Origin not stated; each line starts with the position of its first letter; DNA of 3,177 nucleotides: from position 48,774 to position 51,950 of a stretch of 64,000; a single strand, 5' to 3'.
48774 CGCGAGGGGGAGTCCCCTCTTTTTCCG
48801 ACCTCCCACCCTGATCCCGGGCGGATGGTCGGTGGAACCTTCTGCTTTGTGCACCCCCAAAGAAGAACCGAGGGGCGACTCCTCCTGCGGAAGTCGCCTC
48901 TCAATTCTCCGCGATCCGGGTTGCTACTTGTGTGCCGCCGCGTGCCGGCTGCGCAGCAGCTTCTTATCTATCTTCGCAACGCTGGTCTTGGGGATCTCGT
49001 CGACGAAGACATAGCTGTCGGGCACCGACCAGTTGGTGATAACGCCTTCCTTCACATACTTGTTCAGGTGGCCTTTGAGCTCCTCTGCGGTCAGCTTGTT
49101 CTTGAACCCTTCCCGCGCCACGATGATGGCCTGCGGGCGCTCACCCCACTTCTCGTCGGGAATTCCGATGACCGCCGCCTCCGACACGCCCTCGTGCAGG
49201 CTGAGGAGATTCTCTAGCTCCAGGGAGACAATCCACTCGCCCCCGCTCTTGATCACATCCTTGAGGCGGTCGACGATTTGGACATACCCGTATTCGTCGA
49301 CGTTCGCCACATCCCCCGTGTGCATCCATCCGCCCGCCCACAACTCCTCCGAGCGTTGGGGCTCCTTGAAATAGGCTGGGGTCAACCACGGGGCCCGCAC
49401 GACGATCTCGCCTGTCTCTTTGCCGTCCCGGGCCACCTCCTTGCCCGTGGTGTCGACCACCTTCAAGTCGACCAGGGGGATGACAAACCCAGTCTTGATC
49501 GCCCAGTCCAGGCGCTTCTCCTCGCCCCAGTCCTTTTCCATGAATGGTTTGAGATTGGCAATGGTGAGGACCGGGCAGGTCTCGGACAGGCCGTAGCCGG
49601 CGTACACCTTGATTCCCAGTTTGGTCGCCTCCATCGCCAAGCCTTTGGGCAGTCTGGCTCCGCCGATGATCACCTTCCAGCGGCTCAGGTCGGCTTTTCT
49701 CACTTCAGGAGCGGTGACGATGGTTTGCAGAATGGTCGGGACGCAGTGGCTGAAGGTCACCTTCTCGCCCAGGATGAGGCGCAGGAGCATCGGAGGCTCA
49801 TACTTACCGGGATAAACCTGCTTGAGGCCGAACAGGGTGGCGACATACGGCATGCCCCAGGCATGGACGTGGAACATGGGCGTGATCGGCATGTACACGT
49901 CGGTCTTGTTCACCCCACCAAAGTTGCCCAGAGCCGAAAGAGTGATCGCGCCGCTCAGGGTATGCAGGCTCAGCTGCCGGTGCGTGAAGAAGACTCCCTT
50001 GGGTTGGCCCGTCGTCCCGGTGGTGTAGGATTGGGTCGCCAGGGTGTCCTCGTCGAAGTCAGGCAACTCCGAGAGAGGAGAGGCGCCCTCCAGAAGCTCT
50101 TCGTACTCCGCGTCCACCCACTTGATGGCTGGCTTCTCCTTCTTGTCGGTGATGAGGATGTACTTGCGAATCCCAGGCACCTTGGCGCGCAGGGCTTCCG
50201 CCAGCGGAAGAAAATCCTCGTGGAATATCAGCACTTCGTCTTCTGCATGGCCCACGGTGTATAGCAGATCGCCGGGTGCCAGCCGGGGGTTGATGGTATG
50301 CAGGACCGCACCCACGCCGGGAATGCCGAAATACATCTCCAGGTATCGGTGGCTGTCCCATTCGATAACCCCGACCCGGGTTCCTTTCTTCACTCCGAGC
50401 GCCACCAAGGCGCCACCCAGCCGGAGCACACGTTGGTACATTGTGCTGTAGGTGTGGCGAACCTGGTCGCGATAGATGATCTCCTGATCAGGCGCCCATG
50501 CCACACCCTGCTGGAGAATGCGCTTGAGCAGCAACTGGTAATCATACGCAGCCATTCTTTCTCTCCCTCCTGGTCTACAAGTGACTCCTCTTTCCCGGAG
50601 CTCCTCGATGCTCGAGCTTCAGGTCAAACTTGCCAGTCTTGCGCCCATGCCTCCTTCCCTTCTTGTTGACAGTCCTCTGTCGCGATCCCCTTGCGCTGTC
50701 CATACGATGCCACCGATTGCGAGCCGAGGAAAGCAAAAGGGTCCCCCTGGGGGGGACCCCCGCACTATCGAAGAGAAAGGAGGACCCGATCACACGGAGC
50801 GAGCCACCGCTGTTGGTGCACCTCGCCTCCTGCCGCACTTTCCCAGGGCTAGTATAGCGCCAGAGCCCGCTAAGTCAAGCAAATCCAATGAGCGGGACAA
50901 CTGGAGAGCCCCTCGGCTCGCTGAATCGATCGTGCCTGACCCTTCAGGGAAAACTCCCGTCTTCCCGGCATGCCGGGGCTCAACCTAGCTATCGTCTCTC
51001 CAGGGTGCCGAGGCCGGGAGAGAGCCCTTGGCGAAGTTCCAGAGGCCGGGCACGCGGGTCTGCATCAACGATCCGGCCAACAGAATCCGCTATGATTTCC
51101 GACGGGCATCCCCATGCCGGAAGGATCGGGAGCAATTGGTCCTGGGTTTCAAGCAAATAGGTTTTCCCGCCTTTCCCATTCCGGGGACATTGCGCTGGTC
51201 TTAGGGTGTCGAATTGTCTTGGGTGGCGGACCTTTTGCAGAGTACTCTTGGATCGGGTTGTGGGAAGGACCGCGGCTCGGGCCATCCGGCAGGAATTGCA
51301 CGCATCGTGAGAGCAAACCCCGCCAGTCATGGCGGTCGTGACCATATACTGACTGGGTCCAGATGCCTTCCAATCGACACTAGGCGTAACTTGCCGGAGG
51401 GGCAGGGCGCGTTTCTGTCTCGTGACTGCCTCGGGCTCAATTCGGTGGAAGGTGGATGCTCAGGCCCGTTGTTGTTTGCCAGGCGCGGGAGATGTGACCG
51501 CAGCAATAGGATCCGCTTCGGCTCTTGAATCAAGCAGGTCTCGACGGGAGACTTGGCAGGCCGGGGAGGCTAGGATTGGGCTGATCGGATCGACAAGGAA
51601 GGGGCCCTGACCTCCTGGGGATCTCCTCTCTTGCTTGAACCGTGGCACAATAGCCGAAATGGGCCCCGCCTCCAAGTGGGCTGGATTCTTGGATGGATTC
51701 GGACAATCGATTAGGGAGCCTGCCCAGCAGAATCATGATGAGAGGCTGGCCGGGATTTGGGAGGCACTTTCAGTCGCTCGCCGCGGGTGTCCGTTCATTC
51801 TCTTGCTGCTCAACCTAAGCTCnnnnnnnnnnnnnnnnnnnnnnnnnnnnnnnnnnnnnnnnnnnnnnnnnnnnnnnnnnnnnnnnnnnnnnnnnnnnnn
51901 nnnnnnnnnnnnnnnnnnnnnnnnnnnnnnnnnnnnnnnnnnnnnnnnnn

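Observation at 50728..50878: Stand-alone promoter, ~115-nt structured segment and strong terminator: candidate sRNA or attenuator upstream of the acyl-CoA synthetase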

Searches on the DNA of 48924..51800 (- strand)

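Call 4: search_rna_families(source=window, start=50300, end=51800, threshold=evalue, max_evalue=10, show_alignments=3)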
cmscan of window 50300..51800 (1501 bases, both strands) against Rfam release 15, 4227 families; matches with E-value up to 10: 2.
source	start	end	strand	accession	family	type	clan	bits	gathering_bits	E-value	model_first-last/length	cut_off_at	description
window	51713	51756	-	RF01200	SNORD125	Gene; snRNA; snoRNA; CD-box;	CL00067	19.2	56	1.4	1-97/97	no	Small nucleolar RNA SNORD125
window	50835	50859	-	RF02051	STnc450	Gene; sRNA;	-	17.2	37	1.3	1-57/57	no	Enterobacterial sRNA STnc450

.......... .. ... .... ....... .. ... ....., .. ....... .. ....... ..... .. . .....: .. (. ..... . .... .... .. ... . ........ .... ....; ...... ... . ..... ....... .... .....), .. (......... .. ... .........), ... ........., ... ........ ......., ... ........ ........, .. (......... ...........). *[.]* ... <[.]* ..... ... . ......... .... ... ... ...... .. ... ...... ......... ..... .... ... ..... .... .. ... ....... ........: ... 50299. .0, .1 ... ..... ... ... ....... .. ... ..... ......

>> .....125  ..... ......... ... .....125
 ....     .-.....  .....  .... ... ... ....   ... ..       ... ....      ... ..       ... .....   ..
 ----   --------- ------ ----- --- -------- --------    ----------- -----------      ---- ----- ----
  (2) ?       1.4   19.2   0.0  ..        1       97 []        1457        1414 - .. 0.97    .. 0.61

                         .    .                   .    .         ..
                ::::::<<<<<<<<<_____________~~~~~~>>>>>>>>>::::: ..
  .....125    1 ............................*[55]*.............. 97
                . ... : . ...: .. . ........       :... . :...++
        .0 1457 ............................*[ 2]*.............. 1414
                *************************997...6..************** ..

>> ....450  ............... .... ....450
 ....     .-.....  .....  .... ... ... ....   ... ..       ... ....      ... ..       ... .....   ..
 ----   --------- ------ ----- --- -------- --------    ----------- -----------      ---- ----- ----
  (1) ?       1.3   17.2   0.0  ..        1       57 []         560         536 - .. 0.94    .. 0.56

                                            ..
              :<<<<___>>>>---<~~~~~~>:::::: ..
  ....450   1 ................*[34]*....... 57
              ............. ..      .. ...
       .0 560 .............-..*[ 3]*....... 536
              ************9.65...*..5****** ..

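Call 46: search_rna_families(sources=[L171, L176, L181], threshold=evalue, max_evalue=1)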
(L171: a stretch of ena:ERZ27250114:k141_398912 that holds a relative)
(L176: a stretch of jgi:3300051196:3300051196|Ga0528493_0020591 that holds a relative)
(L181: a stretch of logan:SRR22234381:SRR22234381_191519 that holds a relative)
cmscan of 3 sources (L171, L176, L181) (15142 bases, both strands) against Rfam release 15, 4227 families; matches with E-value up to 1: 1.
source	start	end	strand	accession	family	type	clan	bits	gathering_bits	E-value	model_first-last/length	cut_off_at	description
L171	4148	4191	+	RF03401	mir-1323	Gene; miRNA;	-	22.5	98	0.74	13-62/73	no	mir-1323 microRNA precursor family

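Call 62: build_rna_model(alignment_id=A3, structure=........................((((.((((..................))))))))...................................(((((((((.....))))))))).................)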
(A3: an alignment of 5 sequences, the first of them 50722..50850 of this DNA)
Model R1 built from alignment A3 (5 sequences, 134 columns); structure: as given.
model positions 130; base pairs 17; branch points 1; effective number of sequences 1.68; information 0.591 bits per position. Calibrated on 0.2 Mb of random sequence (short: E-values are rough).
structure used (alignment columns):
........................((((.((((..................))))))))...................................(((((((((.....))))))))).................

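Call 63: search_with_rna_model(model_id=R1, source=window, max_evalue=10)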
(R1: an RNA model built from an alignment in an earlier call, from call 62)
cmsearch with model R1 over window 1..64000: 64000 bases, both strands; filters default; matches with E-value up to 10: 5.
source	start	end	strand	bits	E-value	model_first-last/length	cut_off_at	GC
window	50722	50851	-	149.7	2.8e-41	1-130/130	no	0.65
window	50739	50759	+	17.5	0.0023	93-113/130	no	0.86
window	19885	20088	+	11.1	0.16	1-130/130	no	0.64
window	3049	3081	-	9.9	0.36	23-55/130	no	0.7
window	35703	35740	+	8.8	0.74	1-130/130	no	0.66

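Call 64: search_with_rna_model(model_id=R1, sources=[L002, L003, L004, L005, L006, L007, L008, L009, L010, L011, L012, L013, L014, L015, L016, L017, L018, L019, L020, L021, L022, L023, L024, L025, L026, L027, L028, L029, L030, L081, L082, L083, L084, L085, L086, L087, L088, L089, L090, L173, L177, L179, L180, L161, L171, L176, L181], max_evalue=10)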
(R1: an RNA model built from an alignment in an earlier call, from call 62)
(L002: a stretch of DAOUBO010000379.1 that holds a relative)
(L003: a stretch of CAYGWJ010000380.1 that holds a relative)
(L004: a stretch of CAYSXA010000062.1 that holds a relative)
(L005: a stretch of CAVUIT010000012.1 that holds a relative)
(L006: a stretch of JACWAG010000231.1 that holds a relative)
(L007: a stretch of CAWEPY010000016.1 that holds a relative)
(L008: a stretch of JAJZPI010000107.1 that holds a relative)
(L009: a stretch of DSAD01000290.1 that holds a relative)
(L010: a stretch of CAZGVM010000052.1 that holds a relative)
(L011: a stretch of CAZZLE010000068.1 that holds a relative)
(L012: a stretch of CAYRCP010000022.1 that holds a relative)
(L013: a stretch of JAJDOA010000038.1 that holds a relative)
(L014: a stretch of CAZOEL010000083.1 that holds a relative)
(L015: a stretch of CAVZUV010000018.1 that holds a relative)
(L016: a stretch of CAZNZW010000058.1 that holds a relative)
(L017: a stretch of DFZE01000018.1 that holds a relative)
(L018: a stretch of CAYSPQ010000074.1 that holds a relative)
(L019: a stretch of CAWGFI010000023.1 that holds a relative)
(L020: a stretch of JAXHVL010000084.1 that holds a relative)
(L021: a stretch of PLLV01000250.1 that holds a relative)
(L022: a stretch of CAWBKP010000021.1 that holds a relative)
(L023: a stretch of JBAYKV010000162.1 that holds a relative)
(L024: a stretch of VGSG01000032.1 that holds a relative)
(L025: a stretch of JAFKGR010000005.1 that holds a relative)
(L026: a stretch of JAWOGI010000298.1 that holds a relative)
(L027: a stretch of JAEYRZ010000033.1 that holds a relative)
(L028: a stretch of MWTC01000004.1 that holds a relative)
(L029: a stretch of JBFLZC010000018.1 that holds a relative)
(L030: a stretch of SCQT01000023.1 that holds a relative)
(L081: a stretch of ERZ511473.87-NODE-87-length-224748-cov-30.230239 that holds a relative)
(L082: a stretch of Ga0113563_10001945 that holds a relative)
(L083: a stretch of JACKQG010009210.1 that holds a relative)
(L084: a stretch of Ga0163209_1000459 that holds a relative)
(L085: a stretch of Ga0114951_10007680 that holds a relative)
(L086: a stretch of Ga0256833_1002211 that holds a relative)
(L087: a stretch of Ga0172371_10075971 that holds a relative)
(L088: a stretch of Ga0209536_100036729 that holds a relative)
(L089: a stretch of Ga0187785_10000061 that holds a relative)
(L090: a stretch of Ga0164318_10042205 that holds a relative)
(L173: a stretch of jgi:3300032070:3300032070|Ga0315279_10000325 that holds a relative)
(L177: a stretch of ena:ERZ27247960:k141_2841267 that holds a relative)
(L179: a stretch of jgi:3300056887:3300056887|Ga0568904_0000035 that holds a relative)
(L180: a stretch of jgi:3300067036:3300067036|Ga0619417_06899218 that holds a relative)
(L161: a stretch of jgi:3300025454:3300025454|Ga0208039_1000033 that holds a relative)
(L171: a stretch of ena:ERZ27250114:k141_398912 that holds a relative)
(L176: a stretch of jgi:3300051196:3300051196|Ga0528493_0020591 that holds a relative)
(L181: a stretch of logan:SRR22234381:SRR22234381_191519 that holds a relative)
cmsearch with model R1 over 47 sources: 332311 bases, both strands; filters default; matches with E-value up to 10: 11.
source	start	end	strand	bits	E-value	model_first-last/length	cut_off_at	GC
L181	78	207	+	153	1.6e-41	1-130/130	no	0.64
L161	2208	2335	+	146.2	1.5e-39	1-130/130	no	0.65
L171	2206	2335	+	130.4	5e-35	1-130/130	no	0.6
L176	2217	2342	+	118.8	1.1e-31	1-130/130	no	0.62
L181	170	190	-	16.5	0.023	93-113/130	no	0.81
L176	2304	2339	-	13.4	0.19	79-114/130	no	0.61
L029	6740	6836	-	12.4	0.35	1-130/130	no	0.55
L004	1354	1464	-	11.8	0.51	1-130/130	no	0.61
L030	466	555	+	9.9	1.9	1-130/130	no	0.53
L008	6212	6265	+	7.6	8.5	1-130/130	no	0.61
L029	7150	7188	-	7.5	8.8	1-130/130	no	0.62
